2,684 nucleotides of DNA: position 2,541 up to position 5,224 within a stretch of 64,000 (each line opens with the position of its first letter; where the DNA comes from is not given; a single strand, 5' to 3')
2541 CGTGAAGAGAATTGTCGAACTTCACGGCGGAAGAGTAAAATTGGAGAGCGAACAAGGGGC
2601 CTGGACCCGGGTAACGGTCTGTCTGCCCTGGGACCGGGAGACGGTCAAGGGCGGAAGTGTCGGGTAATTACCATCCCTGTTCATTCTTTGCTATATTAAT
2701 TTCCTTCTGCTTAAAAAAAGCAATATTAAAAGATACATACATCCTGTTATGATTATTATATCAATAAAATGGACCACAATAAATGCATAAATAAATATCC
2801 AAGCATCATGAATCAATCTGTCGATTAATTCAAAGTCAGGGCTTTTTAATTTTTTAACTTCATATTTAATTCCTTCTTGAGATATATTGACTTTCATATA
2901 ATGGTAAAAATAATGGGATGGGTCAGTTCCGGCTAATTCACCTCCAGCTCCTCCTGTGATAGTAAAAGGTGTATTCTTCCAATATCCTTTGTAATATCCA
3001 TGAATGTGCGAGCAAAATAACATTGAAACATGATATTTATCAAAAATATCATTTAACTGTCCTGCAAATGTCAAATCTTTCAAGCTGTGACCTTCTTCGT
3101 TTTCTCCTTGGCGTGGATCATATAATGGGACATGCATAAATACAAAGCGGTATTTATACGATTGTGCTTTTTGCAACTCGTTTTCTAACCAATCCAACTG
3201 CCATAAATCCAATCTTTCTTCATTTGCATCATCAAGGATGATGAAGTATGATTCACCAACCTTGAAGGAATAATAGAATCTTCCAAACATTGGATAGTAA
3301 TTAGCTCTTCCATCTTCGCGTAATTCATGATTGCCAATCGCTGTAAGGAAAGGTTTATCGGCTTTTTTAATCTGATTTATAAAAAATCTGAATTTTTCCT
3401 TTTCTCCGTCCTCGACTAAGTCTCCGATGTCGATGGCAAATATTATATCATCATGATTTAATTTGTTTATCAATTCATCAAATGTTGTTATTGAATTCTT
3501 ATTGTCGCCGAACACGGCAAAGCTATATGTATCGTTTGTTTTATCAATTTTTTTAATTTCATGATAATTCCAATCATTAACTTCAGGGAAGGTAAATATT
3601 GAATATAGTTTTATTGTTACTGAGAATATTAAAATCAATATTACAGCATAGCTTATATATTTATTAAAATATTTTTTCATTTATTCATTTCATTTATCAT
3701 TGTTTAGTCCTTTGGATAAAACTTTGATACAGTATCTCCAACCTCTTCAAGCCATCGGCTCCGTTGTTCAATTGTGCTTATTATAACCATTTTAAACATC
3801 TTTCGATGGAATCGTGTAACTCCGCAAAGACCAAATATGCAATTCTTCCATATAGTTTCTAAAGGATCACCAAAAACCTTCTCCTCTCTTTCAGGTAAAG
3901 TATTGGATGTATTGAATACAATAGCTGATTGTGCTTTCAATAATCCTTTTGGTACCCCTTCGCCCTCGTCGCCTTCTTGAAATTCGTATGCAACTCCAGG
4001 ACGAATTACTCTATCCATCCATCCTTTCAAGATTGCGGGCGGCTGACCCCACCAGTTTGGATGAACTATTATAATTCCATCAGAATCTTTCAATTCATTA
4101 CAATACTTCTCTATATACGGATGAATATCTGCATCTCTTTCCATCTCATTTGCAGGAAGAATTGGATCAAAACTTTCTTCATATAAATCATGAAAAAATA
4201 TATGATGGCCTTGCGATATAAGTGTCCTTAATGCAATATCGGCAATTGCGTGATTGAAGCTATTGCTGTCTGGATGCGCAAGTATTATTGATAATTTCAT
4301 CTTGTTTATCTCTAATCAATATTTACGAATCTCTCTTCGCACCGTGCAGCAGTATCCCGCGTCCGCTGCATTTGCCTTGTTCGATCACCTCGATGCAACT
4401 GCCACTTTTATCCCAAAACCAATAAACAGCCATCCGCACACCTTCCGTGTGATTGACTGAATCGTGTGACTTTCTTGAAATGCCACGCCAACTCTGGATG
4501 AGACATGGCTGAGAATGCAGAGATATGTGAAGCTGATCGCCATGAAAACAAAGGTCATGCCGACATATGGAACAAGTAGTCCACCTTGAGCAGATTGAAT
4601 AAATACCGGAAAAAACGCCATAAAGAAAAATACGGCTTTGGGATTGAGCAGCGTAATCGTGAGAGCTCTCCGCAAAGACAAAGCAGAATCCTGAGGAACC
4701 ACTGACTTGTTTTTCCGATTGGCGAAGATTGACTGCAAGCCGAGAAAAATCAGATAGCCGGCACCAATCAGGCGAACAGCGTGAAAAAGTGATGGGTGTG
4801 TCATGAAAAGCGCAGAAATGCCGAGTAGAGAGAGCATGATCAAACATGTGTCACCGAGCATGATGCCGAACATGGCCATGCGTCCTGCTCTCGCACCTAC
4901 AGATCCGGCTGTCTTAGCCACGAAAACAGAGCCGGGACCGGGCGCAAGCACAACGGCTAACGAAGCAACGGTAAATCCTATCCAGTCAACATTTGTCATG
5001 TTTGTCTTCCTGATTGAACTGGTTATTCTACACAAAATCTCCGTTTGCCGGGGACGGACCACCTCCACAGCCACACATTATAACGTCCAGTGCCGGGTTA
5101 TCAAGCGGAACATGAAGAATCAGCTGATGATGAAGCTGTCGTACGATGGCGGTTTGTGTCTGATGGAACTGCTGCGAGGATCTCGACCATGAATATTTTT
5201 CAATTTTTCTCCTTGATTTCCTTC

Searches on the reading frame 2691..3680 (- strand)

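Call 82: search_protein_families(library=pfam, proteins=[window:2691-3680:-], max_evalue=0.001)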
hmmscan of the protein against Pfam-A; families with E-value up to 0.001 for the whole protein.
window:2691-3680:- (329 aa): 1 family
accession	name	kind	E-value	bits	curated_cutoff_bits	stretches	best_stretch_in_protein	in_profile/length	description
PF00149.33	Metallophos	-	1.8e-10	42.1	21.5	1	53-229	2-191/191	Calcineurin-like phosphoesterase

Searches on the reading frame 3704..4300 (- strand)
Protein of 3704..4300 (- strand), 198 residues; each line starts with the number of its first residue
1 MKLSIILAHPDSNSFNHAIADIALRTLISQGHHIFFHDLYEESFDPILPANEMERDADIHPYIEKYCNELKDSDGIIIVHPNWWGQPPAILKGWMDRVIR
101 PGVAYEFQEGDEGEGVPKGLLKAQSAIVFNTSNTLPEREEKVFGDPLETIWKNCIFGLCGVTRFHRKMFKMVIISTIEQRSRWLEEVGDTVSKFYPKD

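Call 82: search_protein_families(library=pfam, proteins=[window:3704-4300:-], max_evalue=0.001)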
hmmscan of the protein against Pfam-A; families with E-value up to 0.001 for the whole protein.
window:3704-4300:- (198 aa): 2 families
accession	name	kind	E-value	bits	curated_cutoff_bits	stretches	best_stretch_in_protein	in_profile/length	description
PF02525.22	Flavodoxin_2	-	2.2e-32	112.8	27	1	1-165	1-171/198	Flavodoxin-like fold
PF03358.20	FMN_red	-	8.8e-13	48.5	24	1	1-100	1-98/152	NADPH-dependent FMN reductase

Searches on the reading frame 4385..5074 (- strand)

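Call 82: search_protein_families(library=pfam, proteins=[window:4385-5074:-], max_evalue=0.001)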
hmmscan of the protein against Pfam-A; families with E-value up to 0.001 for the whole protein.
window:4385-5074:- (229 aa): 1 family
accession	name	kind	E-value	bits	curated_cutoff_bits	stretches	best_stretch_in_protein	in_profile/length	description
PF01810.24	LysE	-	2.4e-34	118.9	25.6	1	40-226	2-191/193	LysE type translocator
